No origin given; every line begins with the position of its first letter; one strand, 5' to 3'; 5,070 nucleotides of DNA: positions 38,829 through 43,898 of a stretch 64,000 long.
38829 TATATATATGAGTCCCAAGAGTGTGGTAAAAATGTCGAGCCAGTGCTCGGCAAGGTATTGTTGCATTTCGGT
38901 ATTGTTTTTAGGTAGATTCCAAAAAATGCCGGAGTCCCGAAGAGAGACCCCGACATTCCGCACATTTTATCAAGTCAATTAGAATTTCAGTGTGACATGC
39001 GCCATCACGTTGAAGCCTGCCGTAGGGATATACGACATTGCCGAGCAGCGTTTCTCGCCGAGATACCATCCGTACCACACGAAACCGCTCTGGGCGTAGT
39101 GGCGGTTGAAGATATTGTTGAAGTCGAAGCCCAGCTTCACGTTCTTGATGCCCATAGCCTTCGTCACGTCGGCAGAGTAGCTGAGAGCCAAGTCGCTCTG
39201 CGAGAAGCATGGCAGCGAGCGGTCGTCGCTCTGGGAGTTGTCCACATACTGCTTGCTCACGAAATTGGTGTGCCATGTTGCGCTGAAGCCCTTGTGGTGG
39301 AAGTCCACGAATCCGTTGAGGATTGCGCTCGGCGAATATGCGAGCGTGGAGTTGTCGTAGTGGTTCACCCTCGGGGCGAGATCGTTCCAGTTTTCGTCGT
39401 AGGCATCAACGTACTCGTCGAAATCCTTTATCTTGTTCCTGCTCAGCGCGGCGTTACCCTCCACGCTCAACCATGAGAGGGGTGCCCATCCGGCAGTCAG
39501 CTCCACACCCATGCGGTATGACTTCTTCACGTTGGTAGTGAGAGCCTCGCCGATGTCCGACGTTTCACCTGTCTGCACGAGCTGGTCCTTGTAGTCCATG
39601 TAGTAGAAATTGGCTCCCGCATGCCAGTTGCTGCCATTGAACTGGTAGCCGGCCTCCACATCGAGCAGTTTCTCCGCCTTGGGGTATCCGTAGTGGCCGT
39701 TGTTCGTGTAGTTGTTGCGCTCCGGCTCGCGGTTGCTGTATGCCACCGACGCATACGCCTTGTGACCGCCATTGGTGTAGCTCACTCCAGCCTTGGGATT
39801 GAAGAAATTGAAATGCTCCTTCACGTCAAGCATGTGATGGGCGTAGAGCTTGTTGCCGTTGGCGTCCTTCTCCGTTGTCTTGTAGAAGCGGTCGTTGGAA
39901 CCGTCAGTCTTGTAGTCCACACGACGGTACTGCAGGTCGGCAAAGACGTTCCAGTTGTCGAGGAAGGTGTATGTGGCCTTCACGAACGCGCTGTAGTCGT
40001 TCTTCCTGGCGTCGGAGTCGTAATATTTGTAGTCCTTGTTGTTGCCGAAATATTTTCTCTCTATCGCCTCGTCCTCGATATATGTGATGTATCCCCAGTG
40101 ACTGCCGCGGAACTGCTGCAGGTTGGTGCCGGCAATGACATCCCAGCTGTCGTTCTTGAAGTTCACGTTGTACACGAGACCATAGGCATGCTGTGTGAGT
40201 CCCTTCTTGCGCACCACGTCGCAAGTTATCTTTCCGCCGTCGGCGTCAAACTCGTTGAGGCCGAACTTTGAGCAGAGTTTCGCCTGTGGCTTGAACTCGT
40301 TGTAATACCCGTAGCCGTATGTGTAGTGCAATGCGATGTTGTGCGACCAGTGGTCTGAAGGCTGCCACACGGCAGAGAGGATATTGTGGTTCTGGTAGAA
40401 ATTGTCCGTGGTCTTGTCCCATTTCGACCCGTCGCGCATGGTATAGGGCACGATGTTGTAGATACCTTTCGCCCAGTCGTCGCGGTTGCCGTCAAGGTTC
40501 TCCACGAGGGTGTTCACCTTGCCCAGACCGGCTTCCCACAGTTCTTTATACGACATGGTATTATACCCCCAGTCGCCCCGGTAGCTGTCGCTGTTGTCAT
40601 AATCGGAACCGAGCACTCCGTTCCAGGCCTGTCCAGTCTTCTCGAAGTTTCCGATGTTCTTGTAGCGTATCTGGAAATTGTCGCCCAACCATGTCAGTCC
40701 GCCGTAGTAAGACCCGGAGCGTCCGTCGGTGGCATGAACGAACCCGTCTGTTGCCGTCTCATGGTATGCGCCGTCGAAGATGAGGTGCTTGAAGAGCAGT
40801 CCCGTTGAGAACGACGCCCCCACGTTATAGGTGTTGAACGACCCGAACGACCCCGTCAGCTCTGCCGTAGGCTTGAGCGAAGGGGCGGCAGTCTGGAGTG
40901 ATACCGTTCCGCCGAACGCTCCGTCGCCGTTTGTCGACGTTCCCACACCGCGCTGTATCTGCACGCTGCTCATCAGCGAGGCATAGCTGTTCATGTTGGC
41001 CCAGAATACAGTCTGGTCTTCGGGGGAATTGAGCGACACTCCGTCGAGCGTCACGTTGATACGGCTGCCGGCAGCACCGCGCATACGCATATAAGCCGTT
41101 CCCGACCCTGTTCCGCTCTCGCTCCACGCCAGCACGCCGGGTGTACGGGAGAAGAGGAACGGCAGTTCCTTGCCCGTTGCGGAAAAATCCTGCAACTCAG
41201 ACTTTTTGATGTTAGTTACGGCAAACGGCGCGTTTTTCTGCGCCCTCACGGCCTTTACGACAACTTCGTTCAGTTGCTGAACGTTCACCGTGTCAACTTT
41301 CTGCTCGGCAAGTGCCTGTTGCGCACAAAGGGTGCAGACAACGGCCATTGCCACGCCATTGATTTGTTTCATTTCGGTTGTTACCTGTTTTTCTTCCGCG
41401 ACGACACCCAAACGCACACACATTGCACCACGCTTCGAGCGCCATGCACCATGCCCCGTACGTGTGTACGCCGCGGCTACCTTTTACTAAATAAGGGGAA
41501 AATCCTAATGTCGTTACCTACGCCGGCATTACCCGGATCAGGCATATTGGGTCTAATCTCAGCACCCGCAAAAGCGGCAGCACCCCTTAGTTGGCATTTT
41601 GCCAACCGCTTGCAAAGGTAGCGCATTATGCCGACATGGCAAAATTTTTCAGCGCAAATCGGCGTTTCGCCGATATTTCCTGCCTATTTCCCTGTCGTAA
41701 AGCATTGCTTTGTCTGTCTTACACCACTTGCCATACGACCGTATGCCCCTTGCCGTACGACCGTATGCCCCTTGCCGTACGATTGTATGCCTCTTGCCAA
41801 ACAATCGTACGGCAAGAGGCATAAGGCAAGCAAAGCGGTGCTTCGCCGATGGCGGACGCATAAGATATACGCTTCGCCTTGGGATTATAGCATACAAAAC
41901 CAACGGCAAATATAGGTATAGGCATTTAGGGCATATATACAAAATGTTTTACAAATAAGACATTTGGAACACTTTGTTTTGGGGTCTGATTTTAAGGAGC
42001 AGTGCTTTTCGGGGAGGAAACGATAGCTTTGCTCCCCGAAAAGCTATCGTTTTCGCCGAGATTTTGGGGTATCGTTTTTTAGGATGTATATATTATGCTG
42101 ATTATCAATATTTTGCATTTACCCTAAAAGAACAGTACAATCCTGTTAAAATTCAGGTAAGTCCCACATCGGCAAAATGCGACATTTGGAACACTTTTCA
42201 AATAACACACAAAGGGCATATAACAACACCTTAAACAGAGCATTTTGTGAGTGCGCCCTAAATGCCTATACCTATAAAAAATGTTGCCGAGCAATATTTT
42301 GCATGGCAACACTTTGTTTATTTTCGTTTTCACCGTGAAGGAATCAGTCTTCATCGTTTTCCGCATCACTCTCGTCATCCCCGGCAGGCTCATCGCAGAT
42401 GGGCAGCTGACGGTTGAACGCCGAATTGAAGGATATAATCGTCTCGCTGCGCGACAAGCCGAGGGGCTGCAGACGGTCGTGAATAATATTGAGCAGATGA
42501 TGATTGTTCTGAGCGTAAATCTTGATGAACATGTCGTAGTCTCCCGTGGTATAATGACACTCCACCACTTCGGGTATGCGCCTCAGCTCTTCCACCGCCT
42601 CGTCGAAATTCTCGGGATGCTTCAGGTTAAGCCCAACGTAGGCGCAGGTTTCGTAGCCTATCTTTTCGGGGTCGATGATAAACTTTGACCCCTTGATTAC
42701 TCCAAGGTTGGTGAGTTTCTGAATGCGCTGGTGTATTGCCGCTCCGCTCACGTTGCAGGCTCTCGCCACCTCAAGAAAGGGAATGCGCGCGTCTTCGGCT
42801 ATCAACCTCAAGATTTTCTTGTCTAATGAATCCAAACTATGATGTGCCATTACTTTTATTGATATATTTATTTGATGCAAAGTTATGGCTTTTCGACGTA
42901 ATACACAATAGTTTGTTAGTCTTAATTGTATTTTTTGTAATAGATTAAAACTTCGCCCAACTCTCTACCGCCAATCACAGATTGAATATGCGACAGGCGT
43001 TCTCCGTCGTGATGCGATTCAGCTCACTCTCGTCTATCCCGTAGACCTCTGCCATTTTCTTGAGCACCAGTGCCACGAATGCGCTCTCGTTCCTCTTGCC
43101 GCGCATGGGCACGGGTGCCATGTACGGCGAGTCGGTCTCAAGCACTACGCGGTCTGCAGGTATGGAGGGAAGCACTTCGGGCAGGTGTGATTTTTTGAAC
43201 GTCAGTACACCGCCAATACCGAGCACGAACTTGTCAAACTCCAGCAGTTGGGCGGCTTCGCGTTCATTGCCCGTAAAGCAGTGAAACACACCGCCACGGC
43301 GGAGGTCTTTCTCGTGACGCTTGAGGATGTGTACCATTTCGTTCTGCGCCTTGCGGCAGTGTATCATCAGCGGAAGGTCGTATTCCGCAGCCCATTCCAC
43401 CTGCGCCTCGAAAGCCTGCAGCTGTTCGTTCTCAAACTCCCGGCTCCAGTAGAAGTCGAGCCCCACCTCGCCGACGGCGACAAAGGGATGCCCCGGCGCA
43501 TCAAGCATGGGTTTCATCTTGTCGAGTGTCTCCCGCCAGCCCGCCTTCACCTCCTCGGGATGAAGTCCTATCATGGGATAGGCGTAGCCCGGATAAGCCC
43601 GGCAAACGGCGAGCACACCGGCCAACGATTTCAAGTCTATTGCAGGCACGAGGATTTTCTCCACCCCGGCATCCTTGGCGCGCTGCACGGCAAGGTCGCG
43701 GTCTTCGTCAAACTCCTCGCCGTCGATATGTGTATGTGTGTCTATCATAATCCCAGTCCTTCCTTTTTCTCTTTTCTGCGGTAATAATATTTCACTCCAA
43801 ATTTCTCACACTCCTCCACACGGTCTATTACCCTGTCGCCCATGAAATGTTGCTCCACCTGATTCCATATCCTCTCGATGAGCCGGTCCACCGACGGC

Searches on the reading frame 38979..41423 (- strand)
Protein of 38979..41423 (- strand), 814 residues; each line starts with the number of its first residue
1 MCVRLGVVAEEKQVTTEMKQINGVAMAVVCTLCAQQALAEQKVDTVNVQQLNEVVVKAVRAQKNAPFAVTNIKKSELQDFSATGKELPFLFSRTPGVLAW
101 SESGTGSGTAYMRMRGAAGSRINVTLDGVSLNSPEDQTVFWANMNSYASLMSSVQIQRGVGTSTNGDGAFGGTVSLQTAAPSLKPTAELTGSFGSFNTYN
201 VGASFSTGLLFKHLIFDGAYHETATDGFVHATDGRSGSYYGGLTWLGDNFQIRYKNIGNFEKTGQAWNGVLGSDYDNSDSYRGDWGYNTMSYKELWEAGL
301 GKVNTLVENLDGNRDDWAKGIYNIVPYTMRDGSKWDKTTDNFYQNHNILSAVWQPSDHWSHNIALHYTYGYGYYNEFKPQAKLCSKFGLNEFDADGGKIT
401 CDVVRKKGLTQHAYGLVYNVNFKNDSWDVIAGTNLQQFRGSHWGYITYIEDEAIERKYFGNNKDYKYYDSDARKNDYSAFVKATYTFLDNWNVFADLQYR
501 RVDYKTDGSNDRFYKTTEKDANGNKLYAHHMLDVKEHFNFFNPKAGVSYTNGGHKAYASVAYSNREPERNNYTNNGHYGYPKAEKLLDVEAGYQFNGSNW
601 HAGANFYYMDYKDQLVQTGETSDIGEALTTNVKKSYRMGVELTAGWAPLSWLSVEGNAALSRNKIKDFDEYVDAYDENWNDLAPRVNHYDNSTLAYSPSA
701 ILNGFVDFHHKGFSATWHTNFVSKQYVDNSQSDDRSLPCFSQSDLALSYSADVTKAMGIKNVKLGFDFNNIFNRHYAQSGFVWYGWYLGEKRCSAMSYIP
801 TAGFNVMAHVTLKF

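Call 9: search_protein_families(library=pfam, proteins=[window:38979-41423:-])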
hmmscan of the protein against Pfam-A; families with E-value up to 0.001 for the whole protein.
window:38979-41423:- (814 aa): 3 families
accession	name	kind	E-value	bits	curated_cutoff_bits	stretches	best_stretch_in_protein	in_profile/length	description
PF00593.30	TonB_dep_Rec_b-barrel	-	1.4e-21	78.3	27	1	317-771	28-436/436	TonB dependent receptor-like, beta-barrel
PF07715.20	Plug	-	2.6e-13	50.8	23.9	1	62-173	2-107/107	TonB-dependent Receptor Plug Domain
PF14905.12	OMP_b-brl_3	-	0.00019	21.1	27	1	587-778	219-380/408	Outer membrane protein beta-barrel family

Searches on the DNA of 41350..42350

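Call 49: search_rna_families(source=window, start=41350, end=42350, threshold=evalue, max_evalue=0.1)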
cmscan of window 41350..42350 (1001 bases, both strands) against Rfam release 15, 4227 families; matches with E-value up to 0.1: 5.
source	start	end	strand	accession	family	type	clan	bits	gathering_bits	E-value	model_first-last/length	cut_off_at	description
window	41498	41597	-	RF00059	TPP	Cis-reg; riboswitch;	-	44.6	54.3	2.8e-07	1-105/105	no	TPP riboswitch aptamer (THI element)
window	41760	41827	-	RF03578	mir-3910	Gene; miRNA;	-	33.1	95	0.00015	1-82/82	no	mir-3910 microRNA precursor family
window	41760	41827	+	RF03578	mir-3910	Gene; miRNA;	-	30.2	95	0.00086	1-82/82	no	mir-3910 microRNA precursor family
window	41760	41824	-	RF00240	RNA-OUT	Gene; antisense;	-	26.1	41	0.018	1-70/70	no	RNA-OUT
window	41764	41823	+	RF00240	RNA-OUT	Gene; antisense;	-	23.8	41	0.072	1-70/70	no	RNA-OUT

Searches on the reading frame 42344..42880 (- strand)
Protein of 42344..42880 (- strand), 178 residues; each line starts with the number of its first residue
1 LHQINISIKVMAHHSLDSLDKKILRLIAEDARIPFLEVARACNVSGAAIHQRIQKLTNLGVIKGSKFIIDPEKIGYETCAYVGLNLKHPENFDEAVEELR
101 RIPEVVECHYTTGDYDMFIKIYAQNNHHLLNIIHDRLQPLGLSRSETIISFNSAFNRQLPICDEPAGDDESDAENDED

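Call 43: search_protein_families(library=pfam, proteins=[window:42344-42880:-], max_evalue=0.00001)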
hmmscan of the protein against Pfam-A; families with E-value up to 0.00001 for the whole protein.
window:42344-42880:- (178 aa): 3 families
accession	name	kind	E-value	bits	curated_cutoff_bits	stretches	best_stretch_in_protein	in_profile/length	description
PF01037.27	AsnC_trans_reg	-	2.1e-16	60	25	1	83-152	2-72/73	Lrp/AsnC ligand binding domain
PF13404.12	HTH_AsnC-type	-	6.8e-15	55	27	1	16-56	1-41/42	AsnC-type helix-turn-helix domain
PF13412.12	HTH_24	-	4.9e-14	52.1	21.9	1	16-63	1-48/48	Winged helix-turn-helix DNA-binding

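Call 45: find_homologous_proteins(query=window:42344-42880:-, max_evalue=1e-40)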
Query window:42344-42880:- (178 aa): 7853 proteins with E <= 1e-40 among 8000 candidates; the best 120 are listed.
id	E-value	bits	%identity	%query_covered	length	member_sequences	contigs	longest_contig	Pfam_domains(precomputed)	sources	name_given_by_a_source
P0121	2.6e-97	341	95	87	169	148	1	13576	PF13412.13,PF01037.29,PF13404.13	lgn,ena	-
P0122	1.3e-96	339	94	87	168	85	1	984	PF13412.13,PF01037.29,PF13404.13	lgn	-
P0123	1.9e-96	338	94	89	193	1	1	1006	PF13412.13,PF01037.29,PF13404.13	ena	-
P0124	3.7e-95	334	91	89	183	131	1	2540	PF13412.13,PF01037.29,PF13404.13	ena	-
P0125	6.0e-94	330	93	87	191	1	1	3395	PF13412.13,PF01037.29,PF13404.13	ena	-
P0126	1.3e-93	329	94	85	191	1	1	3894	PF13412.13,PF01037.29,PF13404.13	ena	-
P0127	6.1e-91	320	87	92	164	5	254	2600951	PF13412.13,PF01037.29,PF13404.13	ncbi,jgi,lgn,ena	-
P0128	7.1e-91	320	85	94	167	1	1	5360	PF13412.13,PF01037.29,PF13404.13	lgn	-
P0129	8.0e-91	320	91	85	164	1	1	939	PF13412.13,PF01037.29,PF13404.13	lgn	-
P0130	9.1e-91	320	87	92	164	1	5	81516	PF13412.13,PF01037.29,PF13404.13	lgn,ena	-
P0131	1.3e-90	319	89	88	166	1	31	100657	PF13412.13,PF01037.29,PF13404.13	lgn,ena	-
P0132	1.6e-90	319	89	88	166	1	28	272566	PF13412.13,PF01037.29,PF13404.13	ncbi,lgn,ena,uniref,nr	ncbi:Lrp/AsnC ligand binding domain-containing protein [uncultured Prevotella sp.]|uniref:Lrp/AsnC f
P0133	1.7e-90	319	88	92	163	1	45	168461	PF13412.13,PF01037.29,PF13404.13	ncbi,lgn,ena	-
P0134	1.9e-90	319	87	88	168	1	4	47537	PF13412.13,PF01037.29,PF13404.13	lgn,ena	-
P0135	2.3e-90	319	84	94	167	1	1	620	PF13412.13,PF01037.29,PF13404.13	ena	-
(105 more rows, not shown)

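Call 46: find_encoding_contigs(protein=P0121, flank=4000, max_places=10)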
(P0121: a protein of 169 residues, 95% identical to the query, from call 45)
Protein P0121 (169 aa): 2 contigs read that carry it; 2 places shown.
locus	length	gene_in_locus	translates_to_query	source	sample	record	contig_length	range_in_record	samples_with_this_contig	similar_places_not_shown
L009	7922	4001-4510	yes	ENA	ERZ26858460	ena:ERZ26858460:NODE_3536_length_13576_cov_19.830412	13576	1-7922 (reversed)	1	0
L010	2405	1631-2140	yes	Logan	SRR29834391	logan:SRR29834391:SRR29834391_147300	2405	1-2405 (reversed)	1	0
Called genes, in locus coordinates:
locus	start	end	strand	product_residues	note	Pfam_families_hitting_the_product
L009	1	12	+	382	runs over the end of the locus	PF01041:DegT_DnrJ_EryC1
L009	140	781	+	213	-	PF02589:LUD_dom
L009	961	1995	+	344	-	PF00348:polyprenyl_synt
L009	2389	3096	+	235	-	-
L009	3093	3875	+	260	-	PF01026:TatD_DNase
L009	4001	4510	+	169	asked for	PF13404:HTH_AsnC-type, PF13412:HTH_24, PF01037:AsnC_trans_reg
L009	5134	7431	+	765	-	PF07715:Plug, PF00593:TonB_dep_Rec_b-barrel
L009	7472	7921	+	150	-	?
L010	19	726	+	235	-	-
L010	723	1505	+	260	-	PF01026:TatD_DNase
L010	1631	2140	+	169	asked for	PF13404:HTH_AsnC-type, PF13412:HTH_24, PF01037:AsnC_trans_reg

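Call 53: find_encoding_contigs(protein=P0126, flank=4000, max_places=6)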
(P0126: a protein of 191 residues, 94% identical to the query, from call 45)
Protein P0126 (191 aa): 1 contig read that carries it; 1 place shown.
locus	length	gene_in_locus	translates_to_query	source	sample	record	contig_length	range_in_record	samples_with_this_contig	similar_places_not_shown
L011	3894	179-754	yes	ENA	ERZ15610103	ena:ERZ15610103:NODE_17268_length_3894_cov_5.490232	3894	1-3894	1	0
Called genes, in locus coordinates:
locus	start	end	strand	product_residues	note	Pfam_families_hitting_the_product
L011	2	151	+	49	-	?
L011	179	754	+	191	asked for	PF13404:HTH_AsnC-type, PF13412:HTH_24, PF01037:AsnC_trans_reg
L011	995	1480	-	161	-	PF02472:ExbD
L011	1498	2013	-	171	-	PF02472:ExbD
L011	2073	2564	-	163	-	-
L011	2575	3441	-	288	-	PF01618:MotA_ExbB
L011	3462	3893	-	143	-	?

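Call 54: find_encoding_contigs(protein=P0125, flank=4000, max_places=6)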
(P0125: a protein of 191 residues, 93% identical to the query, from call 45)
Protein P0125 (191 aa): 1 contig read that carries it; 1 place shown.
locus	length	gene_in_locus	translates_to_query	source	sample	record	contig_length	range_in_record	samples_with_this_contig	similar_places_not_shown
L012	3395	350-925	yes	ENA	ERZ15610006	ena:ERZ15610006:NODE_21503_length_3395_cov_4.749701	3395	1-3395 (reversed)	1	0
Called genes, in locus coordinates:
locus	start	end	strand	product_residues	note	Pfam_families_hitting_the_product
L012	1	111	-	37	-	?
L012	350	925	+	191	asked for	PF13404:HTH_AsnC-type, PF13412:HTH_24, PF01037:AsnC_trans_reg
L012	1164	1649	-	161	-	PF02472:ExbD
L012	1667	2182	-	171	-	PF02472:ExbD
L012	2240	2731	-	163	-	-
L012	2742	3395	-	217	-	?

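Call 55: find_encoding_contigs(protein=P0124, flank=4000, max_places=6)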
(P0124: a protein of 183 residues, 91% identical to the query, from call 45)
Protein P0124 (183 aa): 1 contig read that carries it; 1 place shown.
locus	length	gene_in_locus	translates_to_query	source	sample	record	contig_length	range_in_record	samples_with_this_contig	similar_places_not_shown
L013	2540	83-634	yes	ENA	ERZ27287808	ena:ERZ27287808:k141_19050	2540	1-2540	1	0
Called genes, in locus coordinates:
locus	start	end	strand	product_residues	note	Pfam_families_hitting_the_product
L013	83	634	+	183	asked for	PF13404:HTH_AsnC-type, PF13412:HTH_24, PF01037:AsnC_trans_reg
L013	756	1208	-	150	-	PF02472:ExbD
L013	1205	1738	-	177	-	PF02472:ExbD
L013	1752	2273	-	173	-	-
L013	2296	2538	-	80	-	?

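Call 81: find_encoding_contigs(protein=window:42344-42850:-, flank=6000, max_places=10)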
Protein window:42344-42850:- (168 aa): 22 contigs read that carry it; 10 places shown.
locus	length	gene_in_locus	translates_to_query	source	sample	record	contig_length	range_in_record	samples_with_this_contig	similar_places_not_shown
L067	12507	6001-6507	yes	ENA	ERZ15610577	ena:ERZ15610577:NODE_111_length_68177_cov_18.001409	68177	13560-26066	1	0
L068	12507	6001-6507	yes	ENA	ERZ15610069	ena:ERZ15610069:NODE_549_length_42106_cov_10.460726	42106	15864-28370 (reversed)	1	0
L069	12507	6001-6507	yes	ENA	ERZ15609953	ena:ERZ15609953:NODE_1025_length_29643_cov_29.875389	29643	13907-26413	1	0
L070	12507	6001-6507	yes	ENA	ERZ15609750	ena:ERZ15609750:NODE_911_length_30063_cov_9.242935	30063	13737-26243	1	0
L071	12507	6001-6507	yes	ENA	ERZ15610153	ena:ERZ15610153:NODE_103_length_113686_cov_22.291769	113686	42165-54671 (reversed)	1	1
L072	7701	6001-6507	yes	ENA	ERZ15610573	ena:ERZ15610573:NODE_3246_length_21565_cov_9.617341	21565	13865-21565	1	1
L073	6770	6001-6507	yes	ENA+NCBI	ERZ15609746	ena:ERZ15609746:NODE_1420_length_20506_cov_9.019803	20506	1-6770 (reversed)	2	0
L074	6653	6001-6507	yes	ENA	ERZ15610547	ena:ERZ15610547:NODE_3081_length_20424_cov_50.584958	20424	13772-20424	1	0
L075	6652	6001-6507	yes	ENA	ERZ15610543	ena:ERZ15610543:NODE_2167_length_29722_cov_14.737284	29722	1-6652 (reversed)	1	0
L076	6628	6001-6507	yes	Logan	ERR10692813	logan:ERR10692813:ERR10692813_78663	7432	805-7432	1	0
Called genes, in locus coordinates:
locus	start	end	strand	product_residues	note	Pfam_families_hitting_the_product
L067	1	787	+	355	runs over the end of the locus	PF01757:Acyl_transf_3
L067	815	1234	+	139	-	PF05523:FdtA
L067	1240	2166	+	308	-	PF13480:Acetyltransf_6 (weak)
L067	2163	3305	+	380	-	PF01041:DegT_DnrJ_EryC1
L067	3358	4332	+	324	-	PF00348:polyprenyl_synt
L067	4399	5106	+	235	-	-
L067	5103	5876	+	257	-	PF01026:TatD_DNase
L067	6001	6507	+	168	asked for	PF13404:HTH_AsnC-type, PF13412:HTH_24, PF01037:AsnC_trans_reg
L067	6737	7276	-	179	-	PF21980:MksE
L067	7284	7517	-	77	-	-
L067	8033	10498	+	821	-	PF07715:Plug, PF00593:TonB_dep_Rec_b-barrel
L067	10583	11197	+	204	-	PF04973:NMN_transporter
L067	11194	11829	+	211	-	PF04263:TPK_catalytic, PF21275:Thi_PPkinase_C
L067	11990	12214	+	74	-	-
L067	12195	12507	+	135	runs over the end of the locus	PF01850:PIN (weak), PF13470:PIN_3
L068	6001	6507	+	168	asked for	PF13404:HTH_AsnC-type, PF13412:HTH_24, PF01037:AsnC_trans_reg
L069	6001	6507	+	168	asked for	PF13404:HTH_AsnC-type, PF13412:HTH_24, PF01037:AsnC_trans_reg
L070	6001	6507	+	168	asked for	PF13404:HTH_AsnC-type, PF13412:HTH_24, PF01037:AsnC_trans_reg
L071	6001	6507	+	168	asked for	PF13404:HTH_AsnC-type, PF13412:HTH_24, PF01037:AsnC_trans_reg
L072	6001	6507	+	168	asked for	PF13404:HTH_AsnC-type, PF13412:HTH_24, PF01037:AsnC_trans_reg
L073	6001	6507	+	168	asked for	PF13404:HTH_AsnC-type, PF13412:HTH_24, PF01037:AsnC_trans_reg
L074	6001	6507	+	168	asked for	PF13404:HTH_AsnC-type, PF13412:HTH_24, PF01037:AsnC_trans_reg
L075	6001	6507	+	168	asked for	PF13404:HTH_AsnC-type, PF13412:HTH_24, PF01037:AsnC_trans_reg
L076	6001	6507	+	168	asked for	PF13404:HTH_AsnC-type, PF13412:HTH_24, PF01037:AsnC_trans_reg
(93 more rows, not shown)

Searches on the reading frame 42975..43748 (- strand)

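Call 9: search_protein_families(library=pfam, proteins=[window:42975-43748:-])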
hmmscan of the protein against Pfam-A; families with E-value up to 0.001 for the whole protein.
window:42975-43748:- (257 aa): 1 family
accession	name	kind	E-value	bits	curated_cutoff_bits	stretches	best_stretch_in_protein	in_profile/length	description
PF01026.27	TatD_DNase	-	3.6e-75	253.1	27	1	2-256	1-253/253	TatD related DNase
